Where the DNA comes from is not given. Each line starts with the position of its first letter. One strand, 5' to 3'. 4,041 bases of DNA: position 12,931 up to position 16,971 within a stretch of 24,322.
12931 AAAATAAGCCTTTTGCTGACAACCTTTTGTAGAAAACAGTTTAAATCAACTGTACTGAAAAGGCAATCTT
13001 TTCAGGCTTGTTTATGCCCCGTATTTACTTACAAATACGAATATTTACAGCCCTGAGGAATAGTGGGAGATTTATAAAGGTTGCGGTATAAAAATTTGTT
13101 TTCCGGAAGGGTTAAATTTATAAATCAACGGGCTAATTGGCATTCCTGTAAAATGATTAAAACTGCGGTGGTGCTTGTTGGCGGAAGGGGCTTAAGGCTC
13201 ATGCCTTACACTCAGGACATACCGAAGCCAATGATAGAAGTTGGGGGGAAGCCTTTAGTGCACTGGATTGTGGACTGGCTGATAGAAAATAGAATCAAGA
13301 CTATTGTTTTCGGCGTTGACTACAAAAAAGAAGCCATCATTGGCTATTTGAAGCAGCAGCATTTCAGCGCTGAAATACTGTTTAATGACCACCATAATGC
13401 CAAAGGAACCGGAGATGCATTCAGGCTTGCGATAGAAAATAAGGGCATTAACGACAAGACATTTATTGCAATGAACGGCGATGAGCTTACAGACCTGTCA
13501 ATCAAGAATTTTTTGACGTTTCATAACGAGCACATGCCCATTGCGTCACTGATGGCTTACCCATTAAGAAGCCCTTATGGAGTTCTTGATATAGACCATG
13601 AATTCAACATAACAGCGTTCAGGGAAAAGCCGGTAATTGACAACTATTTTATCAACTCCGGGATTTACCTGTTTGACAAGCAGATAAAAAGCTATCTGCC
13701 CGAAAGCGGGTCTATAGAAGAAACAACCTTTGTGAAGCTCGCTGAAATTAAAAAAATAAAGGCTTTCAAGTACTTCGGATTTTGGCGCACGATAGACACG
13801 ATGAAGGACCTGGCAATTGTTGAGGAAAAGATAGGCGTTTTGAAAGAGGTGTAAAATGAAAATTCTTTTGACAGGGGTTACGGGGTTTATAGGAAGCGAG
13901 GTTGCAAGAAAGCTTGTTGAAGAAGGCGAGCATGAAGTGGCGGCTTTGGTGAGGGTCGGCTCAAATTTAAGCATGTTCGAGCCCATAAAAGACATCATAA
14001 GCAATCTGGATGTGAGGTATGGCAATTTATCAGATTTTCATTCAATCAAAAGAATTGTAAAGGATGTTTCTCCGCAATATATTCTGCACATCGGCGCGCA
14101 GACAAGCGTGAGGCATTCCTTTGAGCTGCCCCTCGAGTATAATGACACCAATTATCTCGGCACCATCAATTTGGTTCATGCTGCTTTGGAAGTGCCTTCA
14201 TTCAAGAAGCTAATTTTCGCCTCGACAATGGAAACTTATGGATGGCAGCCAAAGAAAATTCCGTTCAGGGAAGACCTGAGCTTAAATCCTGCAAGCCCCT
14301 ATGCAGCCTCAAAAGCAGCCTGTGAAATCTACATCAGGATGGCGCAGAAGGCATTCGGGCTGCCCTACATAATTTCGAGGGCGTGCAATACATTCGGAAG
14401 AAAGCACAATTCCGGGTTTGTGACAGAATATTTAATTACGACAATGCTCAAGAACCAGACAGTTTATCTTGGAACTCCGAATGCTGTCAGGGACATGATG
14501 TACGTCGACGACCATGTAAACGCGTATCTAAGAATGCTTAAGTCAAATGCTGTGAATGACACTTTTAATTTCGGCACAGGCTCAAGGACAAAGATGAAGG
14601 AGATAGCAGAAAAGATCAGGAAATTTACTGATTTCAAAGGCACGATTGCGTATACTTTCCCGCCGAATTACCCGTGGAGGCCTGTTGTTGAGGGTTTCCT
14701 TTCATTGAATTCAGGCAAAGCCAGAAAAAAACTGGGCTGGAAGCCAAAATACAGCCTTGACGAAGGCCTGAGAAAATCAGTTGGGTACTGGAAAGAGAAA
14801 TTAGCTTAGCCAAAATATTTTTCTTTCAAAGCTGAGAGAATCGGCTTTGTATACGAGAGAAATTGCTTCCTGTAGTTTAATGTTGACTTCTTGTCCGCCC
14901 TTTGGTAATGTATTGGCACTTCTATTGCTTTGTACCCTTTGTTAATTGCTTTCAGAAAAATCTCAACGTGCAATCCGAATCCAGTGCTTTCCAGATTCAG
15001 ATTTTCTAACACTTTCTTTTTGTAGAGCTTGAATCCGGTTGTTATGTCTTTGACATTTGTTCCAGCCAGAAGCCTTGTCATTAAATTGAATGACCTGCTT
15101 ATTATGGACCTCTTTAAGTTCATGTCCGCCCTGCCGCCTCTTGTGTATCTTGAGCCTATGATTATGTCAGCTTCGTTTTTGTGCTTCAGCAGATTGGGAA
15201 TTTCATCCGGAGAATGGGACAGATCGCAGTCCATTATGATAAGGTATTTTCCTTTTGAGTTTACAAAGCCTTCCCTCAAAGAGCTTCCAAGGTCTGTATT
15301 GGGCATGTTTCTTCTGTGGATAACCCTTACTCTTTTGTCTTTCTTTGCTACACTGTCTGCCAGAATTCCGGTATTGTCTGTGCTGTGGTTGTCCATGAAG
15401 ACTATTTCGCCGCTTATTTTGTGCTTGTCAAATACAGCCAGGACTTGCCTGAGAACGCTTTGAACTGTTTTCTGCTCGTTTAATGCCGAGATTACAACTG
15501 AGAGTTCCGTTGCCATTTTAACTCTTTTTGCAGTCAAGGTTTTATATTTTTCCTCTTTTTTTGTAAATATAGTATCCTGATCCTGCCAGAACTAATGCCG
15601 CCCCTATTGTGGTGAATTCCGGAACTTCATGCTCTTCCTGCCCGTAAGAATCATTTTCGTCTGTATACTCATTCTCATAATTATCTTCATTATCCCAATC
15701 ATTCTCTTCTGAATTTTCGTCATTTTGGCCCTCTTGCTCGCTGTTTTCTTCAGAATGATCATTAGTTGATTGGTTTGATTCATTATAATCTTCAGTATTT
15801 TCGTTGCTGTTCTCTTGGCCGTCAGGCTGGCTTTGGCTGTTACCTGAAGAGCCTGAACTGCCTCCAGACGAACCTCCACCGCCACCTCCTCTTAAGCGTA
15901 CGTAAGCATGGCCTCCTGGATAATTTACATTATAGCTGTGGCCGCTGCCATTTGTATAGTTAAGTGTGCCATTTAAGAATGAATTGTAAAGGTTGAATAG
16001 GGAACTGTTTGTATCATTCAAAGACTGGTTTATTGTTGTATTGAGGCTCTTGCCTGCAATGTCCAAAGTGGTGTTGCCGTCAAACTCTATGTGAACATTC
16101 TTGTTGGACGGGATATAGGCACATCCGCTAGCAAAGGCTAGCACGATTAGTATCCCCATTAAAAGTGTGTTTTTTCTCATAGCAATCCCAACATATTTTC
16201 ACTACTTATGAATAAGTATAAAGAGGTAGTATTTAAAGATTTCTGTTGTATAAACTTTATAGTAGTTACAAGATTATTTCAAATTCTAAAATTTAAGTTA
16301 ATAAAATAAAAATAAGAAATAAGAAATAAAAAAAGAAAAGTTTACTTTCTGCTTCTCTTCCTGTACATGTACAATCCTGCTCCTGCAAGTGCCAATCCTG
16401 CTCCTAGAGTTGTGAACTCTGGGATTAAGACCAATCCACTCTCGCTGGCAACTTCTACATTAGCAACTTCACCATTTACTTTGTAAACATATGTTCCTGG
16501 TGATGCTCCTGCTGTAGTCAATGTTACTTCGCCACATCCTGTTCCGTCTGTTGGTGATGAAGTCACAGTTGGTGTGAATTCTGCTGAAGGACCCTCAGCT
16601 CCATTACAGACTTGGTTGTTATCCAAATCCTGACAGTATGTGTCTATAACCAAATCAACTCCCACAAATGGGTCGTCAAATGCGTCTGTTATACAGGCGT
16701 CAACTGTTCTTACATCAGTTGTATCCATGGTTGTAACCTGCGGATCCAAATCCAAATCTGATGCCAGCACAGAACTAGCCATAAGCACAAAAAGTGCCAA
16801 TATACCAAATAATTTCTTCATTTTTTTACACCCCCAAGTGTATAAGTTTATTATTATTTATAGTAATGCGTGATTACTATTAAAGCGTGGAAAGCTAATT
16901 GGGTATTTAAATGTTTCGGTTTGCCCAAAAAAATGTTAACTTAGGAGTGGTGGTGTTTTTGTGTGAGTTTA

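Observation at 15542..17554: Two PEF-CTERM cargo genes next to a CPBP intramembrane protease with no archaeosortase: candidate new protein-sorting system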

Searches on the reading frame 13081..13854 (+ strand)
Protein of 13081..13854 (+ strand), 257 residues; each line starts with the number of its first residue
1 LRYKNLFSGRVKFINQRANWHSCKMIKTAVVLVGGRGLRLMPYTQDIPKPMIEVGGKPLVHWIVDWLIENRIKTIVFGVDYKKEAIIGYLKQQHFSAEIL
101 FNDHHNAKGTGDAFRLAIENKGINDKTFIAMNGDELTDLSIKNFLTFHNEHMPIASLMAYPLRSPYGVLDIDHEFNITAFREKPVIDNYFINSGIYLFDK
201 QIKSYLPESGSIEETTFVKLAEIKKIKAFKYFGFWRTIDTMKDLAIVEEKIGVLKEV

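Call 6: search_protein_families(library=pfam, proteins=[window:13081-13854:+], max_evalue=0.001)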
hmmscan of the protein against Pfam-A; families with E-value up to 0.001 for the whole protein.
window:13081-13854:+ (257 aa): 2 families
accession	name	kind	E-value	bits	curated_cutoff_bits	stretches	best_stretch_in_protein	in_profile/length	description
PF00483.29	NTP_transferase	-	7.6e-28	98.2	21.2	1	29-238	2-229/245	Nucleotidyl transferase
PF12804.13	NTP_transf_3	-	5.6e-06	27.1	27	1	29-129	1-91/160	MobA-like NTP transferase domain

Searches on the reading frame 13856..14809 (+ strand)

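Call 6: search_protein_families(library=pfam, proteins=[window:13856-14809:+], max_evalue=0.001)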
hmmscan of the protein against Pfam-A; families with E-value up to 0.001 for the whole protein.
window:13856-14809:+ (317 aa): 9 families
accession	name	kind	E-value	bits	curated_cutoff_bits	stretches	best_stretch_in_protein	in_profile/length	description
PF16363.11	GDP_Man_Dehyd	-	1.7e-58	199.1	27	1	4-307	1-331/332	GDP-mannose 4,6 dehydratase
PF01370.27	Epimerase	-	5.7e-50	170.4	20.9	1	3-240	1-240/240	NAD dependent epimerase/dehydratase family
PF04321.23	RmlD_sub_bind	-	1.3e-14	54.4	27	1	1-260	1-233/287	RmlD substrate binding domain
PF02719.21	Polysacc_synt_2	-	4.7e-14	52.7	20.2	1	3-260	1-249/293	Polysaccharide biosynthesis protein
PF07993.18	NAD_binding_4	-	1.7e-13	50.8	20.1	1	5-205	1-233/258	Male sterility protein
PF01073.25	3Beta_HSD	-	2.1e-13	50.4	22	1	5-224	2-225/280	3-beta hydroxysteroid dehydrogenase/isomerase family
PF13460.12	NAD_binding_10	-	2.3e-09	37.8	27.2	1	7-162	1-133/184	NAD(P)H-binding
PF05368.20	NmrA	-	2.1e-06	28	27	1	2-210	4-181/298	NmrA-like family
PF00106.31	adh_short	-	0.0004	20.4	26.6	0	3-75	3-75/195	short chain dehydrogenase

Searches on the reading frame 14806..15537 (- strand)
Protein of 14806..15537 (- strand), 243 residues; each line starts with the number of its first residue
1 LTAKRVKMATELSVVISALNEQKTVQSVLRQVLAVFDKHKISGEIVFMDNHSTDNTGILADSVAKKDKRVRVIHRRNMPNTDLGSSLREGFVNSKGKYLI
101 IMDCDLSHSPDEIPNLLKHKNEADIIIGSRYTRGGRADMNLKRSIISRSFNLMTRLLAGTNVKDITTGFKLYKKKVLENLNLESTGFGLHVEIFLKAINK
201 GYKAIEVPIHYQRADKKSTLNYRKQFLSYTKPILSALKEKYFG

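Call 6: search_protein_families(library=pfam, proteins=[window:14806-15537:-], max_evalue=0.001)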
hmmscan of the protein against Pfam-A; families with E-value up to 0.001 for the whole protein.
window:14806-15537:- (243 aa): 4 families
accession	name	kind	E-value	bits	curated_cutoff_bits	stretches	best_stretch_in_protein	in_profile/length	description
PF00535.33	Glycos_transf_2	-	2.6e-27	96.2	23.3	1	13-179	1-166/168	Glycosyl transferase family 2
PF13641.12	Glyco_tranf_2_3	-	3.2e-05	24.5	27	1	12-119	3-110/230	Glycosyltransferase like family 2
PF10111.15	Glyco_tranf_2_2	-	0.00025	21.1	27.3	1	13-118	1-104/276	Glycosyltransferase like family 2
PF01983.22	CofC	-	0.00072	19.3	22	1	10-152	15-144/217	Guanylyl transferase CofC like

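Call 94: search_protein_families(library=ncbifam, proteins=[window:14806-15537:-], max_evalue=0.001)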
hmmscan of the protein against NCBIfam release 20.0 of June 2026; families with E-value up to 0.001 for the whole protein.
window:14806-15537:- (243 aa): 16 families
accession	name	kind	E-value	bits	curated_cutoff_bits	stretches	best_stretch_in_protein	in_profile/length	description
NF041391.1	DPhHxTase_Halo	equivalog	7.4e-23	80.6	375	1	18-221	3-193/213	dolichyl-phosphate hexose transferase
TIGR04182.1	glyco_TIGR04182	equivalog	1.4e-22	80.4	325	1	12-219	2-198/293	S-layer glycoprotein N-glycosyltransferase AglJ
NF047588.1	GlcsyltransPgfSStrep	equivalog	1.2e-17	64.1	500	1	11-180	2-167/308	glycosyltransferase PgfS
NF007986.1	PRK10714.1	equivalog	2.3e-17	63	529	1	10-211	6-200/316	undecaprenyl-phosphate 4-deoxy-4-formamido-L-arabinose transferase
NF058614.1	PPMAGASynPpgS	equivalog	3.6e-12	46.2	370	1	14-210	4-195/226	polyprenyl-phospho-N-acetylgalactosaminyl synthase PpgS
NF010496.0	PRK13915.1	equivalog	1.8e-11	43.7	262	1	5-111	26-133/307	glucosyl-3-phosphoglycerate synthase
TIGR03937.1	PgaC_IcaA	equivalog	1.1e-10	41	422.3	1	6-107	41-137/407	poly-beta-1,6-N-acetyl-D-glucosamine synthase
TIGR03469.1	HpnB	hypoth_equivalog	1.5e-09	37.4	379.25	1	10-129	44-169/386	hopene-associated glycosyltransferase HpnB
NF045692.1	OglycostaseCruG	equivalog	3.6e-09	36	600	1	7-123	38-155/386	2'-O-glycosyltransferase CruG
NF007482.0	PRK10073.1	equivalog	2.6e-08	33.2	423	1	9-125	5-115/334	glycosyltransferase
TIGR04283.1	glyco_like_mftF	equivalog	5e-07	29.5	182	1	12-117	1-93/221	TIGR04283 family arsenosugar biosynthesis glycosyltransferase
NF047683.1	TeichurnBiosyTuaG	equivalog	5.2e-07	29.6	400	1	9-122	5-113/252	teichuronic acid biosynthesis protein TuaG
NF038302.1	EPS_HpsE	equivalog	1.3e-05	24.3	300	1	11-72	2-63/307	hormogonium polysaccharide biosynthesis glycosyltransferase HpsE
NF050050.1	ProtGlycPglI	equivalog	1.5e-05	24.6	500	1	11-122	3-110/306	GalNAc(5)-diNAcBac-PP-undecaprenol beta-1,3-glucosyltransferase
NF041875.1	EPS_EpsD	equivalog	5.9e-05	22.6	370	1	12-127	1-113/325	exopolysaccharide biosynthesis glycosyltransferase EpsD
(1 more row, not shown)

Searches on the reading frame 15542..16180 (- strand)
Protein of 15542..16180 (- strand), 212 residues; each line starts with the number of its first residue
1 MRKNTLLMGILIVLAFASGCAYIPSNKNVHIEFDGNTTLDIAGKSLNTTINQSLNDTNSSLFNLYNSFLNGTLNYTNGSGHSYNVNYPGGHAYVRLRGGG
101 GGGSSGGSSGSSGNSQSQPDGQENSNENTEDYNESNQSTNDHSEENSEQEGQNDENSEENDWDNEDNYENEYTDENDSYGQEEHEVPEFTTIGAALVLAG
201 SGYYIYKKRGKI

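Call 3: search_protein_families(library=ncbifam, proteins=[window:15542-16180:-], max_evalue=1)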
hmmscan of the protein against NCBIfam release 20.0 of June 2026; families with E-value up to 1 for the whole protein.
window:15542-16180:- (212 aa): 8 families
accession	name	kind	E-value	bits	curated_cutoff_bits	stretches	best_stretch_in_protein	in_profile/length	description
TIGR01167.1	LPXTG_anchor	domain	0.016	15.8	15.9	1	189-209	13-32/34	LPXTG cell wall anchor domain-containing protein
NF052588.1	RnaseEMycob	equivalog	0.023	12.5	1400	1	123-178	841-896/945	ribonuclease E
NF045516.2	SepX_GlpR_1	exception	0.059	13.2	160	1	124-183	81-147/293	divisome protein SepX/GlpR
TIGR00585.2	mutl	equivalog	0.06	12.2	180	1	118-180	366-428/555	DNA mismatch repair endonuclease MutL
NF058670.1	sorting_LPXTATN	domain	0.13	12.6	32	1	192-209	14-31/32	LPxTATN C-terminal sorting signal domain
NF006574.0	PRK09098.1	subfamily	0.14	11.5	278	1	127-167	231-271/277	HrpE/YscL family type III secretion apparatus protein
NF000950.0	PRK00095.1-3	equivalog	0.16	10.3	756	1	123-193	381-454/641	DNA mismatch repair endonuclease MutL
NF053636.1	DDHlcsCsdAPsy1082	equivalog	0.6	8.6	890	1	90-167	386-470/512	DEAD/DEAH box helicase CsdA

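Call 4: search_protein_families(library=pfam, proteins=[window:15542-16180:-], max_evalue=1)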
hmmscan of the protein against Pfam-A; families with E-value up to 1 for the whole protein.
window:15542-16180:- (212 aa): 5 families
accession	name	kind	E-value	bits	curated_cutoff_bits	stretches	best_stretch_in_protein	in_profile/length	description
PF02862.22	DDHD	-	0.022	15.4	28.3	1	62-174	110-206/258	DDHD domain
PF00746.26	Gram_pos_anchor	-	0.033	14.6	20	1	189-209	19-39/43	LPXTG cell wall anchor motif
PF23987.1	Phage_holin_10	-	0.14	12.7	27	1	192-209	34-51/52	Bacteriophage holin Pam3 gp28 family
PF12316.13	Dsh_C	-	0.38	11.6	22.3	1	72-160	38-127/199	Segment polarity protein dishevelled (Dsh) C terminal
PF24181.1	TPR_TTI1_C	-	0.71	9.9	27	1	118-191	20-91/273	TTI1 C-terminal TPR domain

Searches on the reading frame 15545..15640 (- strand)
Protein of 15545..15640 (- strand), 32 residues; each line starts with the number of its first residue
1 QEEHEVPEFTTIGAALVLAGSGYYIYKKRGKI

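Call 54: search_protein_families(library=ncbifam, proteins=[window:15545-15640:-], max_evalue=10)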
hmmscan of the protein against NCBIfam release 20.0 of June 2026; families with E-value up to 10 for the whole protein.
seq(32 aa): 4 families
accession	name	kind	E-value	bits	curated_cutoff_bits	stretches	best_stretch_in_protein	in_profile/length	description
NF058670.1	sorting_LPXTATN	domain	0.0029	17.9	32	1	11-29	13-31/32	LPxTATN C-terminal sorting signal domain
TIGR01167.1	LPXTG_anchor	domain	0.0072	16.9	15.9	1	8-29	12-32/34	LPXTG cell wall anchor domain-containing protein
NF043031.1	SIALI-17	equivalog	0.018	14.6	30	1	4-14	5-14/34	SIALI-17 repeat-containing surface protein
TIGR04227.1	zmp_18_rpt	repeat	0.076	12.7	50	1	4-11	2-9/18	zinc metalloproteinase 18-residue repeat-containing protein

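Call 80: search_protein_families(library=pfam, proteins=[window:15545-15640:-], max_evalue=10)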
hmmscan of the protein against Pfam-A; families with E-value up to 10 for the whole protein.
seq(32 aa): 2 families
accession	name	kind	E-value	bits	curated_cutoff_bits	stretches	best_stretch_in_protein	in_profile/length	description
PF23987.1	Phage_holin_10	-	0.0058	17.1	27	1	11-29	33-51/52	Bacteriophage holin Pam3 gp28 family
PF00746.26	Gram_pos_anchor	-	0.0066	16.8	20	1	9-29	19-39/43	LPXTG cell wall anchor motif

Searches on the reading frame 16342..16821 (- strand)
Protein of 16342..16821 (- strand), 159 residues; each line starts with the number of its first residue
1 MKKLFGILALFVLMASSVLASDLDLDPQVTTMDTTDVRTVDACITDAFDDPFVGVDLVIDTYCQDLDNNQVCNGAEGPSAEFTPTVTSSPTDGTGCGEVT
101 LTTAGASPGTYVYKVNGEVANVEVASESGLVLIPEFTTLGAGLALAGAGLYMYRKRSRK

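Call 3: search_protein_families(library=ncbifam, proteins=[window:16342-16821:-], max_evalue=1)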
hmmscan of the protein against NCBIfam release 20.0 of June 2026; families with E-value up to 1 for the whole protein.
window:16342-16821:- (159 aa): 4 families
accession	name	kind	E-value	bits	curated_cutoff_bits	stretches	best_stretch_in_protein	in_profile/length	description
NF058592.1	GxPGS_dom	subfamily_domain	0.0092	16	45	1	86-112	36-62/65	PGS family Ig-like domain-containing protein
TIGR01167.1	LPXTG_anchor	domain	0.037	14.7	15.9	1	139-159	14-34/34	LPXTG cell wall anchor domain-containing protein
NF058670.1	sorting_LPXTATN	domain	0.12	12.7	32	1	139-156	14-31/32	LPxTATN C-terminal sorting signal domain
NF033846.1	Rumino_NPXTG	domain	0.23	11.8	23.5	1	139-156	12-29/30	NPXTG-anchored protein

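Call 4: search_protein_families(library=pfam, proteins=[window:16342-16821:-], max_evalue=1)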
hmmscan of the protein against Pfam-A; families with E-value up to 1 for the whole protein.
window:16342-16821:- (159 aa): 4 families
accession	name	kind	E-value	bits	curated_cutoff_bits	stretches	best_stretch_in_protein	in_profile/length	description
PF09134.16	Invasin_D3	-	0.12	13.4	33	1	20-117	4-84/98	Invasin, domain 3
PF05545.16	FixQ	-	0.17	12.3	29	0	137-159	14-36/49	Cbb3-type cytochrome oxidase component FixQ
PF00746.26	Gram_pos_anchor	-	0.22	11.9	20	1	136-156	19-39/43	LPXTG cell wall anchor motif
PF02369.22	Big_1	-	0.39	11.3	34.9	0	21-122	2-88/93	Bacterial Ig-like domain (group 1)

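Call 65: search_protein_families(library=pfam, alignment_id=A5, max_evalue=0.1)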
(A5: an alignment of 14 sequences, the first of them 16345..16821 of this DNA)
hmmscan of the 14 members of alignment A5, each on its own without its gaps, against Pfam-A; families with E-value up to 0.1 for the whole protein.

A. member 1, window:16345-16821:- (159 aa): 0 families

B. families by the number of members that match (of 14 scanned): 8 families
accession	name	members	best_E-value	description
PF00746.26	Gram_pos_anchor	5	0.0017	LPXTG cell wall anchor motif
PF05545.16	FixQ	2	0.005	Cbb3-type cytochrome oxidase component FixQ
PF23987.1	Phage_holin_10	2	0.086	Bacteriophage holin Pam3 gp28 family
PF02369.22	Big_1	1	0.0029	Bacterial Ig-like domain (group 1)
PF10821.13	DUF2567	1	0.011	Protein of unknown function (DUF2567)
PF05345.18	He_PIG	1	0.015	Putative Ig domain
PF14466.11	PLCC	1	0.081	PLAT/LH2 and C2-like Ca2+-binding lipoprotein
PF17789.7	MG4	1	0.099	Macroglobulin domain MG4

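Call 69: predict_structure(protein=window:16345-16821:-)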
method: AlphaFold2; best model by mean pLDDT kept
length: 159 residues; sequences in the alignment: 1
mean_pLDDT: 51.2   pTM: 0.32
mean pLDDT of the five models: 51.2, 44.3, 43.1, 41.5, 36.3
residues with pLDDT >= 90: 0; 70-90: 2; 50-70: 85; < 50: 72
segments of 3 or more residues with pLDDT < 50: 21-37, 39-60, 74-81, 88-90, 127-140
pLDDT, mean of each block of 10 residues (from residue 1): 62 58 38 44 44 44 51 48 53 53 58 56 50 40 62 60
secondary structure, 60 per line:
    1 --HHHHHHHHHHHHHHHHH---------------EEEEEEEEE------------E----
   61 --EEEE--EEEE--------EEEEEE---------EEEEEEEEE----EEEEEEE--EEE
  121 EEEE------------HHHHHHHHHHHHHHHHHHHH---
elements in order: H3-19 E35-43 E63-66 E69-72 E81-86 E96-104 E109-115 E118-124 H137-156

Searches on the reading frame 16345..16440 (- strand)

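Call 54: search_protein_families(library=ncbifam, proteins=[window:16345-16440:-], max_evalue=10)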
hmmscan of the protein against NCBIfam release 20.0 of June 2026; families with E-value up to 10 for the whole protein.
seq(32 aa): 5 families
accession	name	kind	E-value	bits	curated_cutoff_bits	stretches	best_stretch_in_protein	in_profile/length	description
TIGR01167.1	LPXTG_anchor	domain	0.0012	19.4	15.9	1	12-32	14-34/34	LPXTG cell wall anchor domain-containing protein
NF058571.1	GVDTG_CTERM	domain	0.0047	17.2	29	1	12-29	27-44/44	GVDTG sorting domain-containing protein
NF033846.1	Rumino_NPXTG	domain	0.0072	16.6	23.5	1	12-29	12-29/30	NPXTG-anchored protein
NF058670.1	sorting_LPXTATN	domain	0.013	15.8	32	1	12-29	14-31/32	LPxTATN C-terminal sorting signal domain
NF006933.0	PRK09418.1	equivalog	0.17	10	1419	1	10-29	756-775/780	bifunctional 2',3'-cyclic-nucleotide 2'-phosphodiesterase/3'-nucleotidase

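Call 80: search_protein_families(library=pfam, proteins=[window:16345-16440:-], max_evalue=10)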
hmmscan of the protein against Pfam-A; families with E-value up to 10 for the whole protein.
seq(32 aa): 3 families
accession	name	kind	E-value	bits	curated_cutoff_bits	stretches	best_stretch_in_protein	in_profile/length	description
PF00746.26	Gram_pos_anchor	-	0.0067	16.8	20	1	9-29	19-39/43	LPXTG cell wall anchor motif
PF11384.13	DUF3188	-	0.034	14.2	24.6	1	12-32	30-50/50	Protein of unknown function (DUF3188)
PF05545.16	FixQ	-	0.043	14.2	29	1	10-32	14-36/49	Cbb3-type cytochrome oxidase component FixQ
